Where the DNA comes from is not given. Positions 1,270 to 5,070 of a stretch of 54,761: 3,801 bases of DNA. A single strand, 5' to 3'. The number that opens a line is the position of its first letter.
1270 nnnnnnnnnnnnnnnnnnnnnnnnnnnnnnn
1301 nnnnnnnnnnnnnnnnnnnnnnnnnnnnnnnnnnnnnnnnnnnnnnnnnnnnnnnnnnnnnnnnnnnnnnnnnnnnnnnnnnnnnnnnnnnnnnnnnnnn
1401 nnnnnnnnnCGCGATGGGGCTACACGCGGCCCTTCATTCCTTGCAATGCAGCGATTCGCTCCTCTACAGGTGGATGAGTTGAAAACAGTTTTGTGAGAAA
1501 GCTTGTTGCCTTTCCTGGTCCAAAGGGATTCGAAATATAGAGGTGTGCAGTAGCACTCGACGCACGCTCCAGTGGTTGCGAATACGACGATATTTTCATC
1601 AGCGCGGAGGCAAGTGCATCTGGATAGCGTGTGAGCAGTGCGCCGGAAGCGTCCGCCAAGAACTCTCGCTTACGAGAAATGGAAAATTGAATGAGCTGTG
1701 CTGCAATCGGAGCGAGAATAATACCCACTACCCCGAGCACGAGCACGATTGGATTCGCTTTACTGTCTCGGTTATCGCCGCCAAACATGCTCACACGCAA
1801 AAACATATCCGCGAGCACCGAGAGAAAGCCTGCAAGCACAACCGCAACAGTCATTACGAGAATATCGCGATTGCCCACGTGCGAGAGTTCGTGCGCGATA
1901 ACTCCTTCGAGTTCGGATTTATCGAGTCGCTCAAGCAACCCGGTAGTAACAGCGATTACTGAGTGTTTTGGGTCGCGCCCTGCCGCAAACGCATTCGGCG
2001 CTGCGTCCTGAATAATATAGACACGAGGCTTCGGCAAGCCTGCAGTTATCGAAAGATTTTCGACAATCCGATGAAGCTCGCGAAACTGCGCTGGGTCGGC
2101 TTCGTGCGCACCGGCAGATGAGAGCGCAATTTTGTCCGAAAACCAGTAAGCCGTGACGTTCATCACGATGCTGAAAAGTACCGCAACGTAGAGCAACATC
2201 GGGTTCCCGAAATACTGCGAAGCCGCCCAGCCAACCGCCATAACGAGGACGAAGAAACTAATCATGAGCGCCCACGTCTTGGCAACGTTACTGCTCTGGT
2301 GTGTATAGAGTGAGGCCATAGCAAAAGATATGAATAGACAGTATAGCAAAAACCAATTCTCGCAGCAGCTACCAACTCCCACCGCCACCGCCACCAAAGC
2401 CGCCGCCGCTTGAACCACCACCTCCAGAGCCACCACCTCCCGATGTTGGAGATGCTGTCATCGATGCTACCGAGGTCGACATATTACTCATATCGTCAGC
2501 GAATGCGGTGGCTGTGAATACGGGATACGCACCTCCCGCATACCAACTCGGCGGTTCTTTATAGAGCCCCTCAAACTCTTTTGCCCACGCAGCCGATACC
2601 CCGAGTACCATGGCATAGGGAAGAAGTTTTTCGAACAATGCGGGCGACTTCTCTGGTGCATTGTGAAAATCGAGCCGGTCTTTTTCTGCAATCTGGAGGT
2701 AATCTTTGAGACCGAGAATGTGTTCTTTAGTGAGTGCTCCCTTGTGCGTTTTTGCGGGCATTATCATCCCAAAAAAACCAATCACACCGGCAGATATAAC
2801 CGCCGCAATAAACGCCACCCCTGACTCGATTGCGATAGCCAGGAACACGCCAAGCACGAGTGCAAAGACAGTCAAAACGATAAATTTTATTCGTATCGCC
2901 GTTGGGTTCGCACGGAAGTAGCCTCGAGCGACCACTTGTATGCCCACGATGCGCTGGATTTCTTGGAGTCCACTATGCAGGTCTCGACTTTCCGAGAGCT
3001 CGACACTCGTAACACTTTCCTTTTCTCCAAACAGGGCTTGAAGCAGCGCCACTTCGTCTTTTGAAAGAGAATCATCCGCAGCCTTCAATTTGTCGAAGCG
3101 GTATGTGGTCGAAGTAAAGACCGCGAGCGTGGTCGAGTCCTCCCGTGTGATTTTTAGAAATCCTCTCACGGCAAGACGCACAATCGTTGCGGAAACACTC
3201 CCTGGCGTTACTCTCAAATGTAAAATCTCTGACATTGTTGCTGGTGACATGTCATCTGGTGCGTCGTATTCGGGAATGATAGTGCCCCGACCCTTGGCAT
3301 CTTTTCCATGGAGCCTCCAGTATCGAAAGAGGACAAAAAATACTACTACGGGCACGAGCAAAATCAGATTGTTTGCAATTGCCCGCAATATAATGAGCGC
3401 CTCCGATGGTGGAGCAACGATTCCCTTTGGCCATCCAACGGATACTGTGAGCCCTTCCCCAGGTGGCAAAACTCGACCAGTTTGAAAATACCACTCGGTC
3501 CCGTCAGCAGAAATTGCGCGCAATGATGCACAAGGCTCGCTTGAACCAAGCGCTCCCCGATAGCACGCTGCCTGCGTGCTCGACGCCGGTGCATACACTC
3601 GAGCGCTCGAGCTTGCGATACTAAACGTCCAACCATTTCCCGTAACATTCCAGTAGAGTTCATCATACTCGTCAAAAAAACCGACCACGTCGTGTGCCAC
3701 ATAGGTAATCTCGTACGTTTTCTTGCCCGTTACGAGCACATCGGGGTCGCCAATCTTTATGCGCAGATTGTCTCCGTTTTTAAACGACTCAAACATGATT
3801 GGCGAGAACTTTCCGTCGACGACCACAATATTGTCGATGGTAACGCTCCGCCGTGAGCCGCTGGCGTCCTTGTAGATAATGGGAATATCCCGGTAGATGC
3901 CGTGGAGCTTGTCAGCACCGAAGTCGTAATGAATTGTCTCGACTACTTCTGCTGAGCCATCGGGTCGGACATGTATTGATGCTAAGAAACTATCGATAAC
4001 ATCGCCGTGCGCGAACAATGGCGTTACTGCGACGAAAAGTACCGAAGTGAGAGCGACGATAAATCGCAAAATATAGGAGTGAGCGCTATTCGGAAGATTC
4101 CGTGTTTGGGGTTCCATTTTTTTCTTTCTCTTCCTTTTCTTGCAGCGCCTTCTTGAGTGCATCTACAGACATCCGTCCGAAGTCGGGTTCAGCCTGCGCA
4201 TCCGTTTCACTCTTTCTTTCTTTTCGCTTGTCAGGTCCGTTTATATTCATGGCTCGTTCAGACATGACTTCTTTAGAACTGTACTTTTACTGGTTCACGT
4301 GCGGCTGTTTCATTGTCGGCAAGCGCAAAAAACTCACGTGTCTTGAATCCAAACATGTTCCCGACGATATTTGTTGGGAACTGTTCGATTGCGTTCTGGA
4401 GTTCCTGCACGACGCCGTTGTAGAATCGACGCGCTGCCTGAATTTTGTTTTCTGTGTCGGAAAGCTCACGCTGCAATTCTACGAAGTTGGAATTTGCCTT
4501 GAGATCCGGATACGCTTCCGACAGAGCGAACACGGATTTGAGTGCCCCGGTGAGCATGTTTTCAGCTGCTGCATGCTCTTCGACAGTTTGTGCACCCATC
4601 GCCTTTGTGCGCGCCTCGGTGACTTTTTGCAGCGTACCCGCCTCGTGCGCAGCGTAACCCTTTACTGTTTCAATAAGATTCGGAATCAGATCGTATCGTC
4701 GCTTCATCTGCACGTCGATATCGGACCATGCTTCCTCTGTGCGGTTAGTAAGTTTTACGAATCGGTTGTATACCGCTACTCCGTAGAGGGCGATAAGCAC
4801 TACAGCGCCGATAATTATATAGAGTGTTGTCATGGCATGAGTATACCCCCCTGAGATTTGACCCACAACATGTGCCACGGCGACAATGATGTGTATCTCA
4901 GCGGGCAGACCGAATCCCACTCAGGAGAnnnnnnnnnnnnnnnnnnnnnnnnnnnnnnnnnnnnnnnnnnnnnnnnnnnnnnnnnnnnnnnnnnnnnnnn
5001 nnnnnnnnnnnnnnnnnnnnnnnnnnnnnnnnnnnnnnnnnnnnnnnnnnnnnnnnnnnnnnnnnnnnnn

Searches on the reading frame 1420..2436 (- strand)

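Call 56: search_protein_families(library=pfam, proteins=[window:1420-2436:-], max_evalue=0.01)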
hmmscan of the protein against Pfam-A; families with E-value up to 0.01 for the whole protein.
window:1420-2436:- (338 aa): 3 families
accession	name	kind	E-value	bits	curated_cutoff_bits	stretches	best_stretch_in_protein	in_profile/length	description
PF01435.24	Peptidase_M48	-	4.2e-36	125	20.3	1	115-334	1-185/186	Peptidase family M48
PF05569.17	Peptidase_M56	-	0.00021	21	31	1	157-201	174-218/296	BlaR1 peptidase M56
PF18958.6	DUF5700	-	0.0013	18.6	25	1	135-196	94-150/283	Putative zinc dependent peptidase (DUF5700)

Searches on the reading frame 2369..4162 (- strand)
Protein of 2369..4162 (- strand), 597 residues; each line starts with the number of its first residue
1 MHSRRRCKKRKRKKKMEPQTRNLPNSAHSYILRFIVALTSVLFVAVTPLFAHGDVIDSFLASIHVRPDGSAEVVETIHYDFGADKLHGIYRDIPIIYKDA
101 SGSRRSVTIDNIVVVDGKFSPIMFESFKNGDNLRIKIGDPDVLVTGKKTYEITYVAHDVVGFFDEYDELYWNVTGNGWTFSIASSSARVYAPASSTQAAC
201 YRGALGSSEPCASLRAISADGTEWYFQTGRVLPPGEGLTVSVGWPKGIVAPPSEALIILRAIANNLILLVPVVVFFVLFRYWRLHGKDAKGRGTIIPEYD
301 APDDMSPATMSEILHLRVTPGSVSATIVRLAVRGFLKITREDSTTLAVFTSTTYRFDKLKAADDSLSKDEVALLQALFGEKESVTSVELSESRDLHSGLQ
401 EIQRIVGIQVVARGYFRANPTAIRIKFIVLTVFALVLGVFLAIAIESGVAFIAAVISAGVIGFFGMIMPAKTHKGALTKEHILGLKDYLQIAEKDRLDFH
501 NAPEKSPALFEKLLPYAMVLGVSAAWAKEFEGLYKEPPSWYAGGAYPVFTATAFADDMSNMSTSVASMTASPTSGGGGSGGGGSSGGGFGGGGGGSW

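Call 56: search_protein_families(library=pfam, proteins=[window:2369-4162:-], max_evalue=0.01)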
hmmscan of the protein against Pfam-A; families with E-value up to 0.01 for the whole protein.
window:2369-4162:- (597 aa): 2 families
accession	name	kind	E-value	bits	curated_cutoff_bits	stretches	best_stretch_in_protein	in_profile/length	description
PF20990.2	DUF2207_C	-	8.5e-42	144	33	1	298-530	5-247/247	Predicted membrane protein (DUF2207) C-terminal domain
PF09972.14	DUF2207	-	5.8e-29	101.9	24.4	1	56-244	2-172/172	Predicted membrane protein (DUF2207) N-terminal domain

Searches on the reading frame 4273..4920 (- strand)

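Call 56: search_protein_families(library=pfam, proteins=[window:4273-4920:-], max_evalue=0.01)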
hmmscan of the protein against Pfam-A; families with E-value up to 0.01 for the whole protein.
window:4273-4920:- (215 aa): 2 families
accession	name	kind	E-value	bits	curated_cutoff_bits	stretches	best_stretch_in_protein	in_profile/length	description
PF04011.17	LemA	-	5.9e-60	201.9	26.2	1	64-215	1-149/149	LemA family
PF03961.19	FapA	-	0.00019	21.6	31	1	16-191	113-266/272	Flagellar Assembly Protein A beta solenoid domain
